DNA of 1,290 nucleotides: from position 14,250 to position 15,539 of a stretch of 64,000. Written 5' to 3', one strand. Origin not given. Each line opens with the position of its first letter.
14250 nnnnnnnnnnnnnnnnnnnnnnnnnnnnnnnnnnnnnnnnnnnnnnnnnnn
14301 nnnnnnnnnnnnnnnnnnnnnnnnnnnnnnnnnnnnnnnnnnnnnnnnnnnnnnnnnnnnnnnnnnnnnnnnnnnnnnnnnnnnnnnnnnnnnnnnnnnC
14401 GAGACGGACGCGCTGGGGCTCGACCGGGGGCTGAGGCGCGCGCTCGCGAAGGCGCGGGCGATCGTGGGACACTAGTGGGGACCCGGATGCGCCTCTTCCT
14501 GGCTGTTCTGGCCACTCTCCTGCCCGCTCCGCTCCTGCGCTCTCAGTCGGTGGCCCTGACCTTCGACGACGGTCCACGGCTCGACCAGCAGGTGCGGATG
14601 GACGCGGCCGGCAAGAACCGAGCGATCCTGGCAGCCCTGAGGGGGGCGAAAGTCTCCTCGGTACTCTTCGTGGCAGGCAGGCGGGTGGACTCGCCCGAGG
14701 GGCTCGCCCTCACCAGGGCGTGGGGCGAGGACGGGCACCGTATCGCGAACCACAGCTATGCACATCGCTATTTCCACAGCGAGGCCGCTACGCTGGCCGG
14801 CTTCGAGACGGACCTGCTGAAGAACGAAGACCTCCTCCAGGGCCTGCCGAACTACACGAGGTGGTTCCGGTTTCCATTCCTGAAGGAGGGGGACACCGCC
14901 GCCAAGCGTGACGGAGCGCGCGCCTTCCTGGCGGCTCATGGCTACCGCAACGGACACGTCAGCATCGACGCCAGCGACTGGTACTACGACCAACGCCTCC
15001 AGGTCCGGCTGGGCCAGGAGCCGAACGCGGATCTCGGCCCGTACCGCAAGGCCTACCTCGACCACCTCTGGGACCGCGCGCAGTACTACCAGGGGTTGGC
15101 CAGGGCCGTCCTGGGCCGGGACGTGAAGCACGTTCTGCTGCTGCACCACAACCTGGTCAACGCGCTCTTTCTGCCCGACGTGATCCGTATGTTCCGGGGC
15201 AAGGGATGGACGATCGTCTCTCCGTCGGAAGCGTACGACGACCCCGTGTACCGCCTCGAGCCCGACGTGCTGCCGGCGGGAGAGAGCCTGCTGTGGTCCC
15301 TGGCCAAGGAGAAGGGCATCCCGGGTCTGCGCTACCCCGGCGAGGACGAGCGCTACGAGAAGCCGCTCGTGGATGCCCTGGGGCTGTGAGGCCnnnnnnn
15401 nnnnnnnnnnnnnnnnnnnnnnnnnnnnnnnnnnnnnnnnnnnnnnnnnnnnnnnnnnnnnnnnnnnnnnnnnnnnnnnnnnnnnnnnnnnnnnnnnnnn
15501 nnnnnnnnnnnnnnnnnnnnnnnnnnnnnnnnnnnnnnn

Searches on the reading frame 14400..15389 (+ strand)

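Call 10: search_protein_families(library=pfam, proteins=[window:14400-15389:+], max_evalue=0.001)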
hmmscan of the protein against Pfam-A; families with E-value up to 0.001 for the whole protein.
window:14400-15389:+ (329 aa): 1 family
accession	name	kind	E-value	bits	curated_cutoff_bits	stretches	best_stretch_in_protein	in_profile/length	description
PF01522.26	Polysacc_deac_1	-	1.4e-15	57.8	23.1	1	48-168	6-113/124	Polysaccharide deacetylase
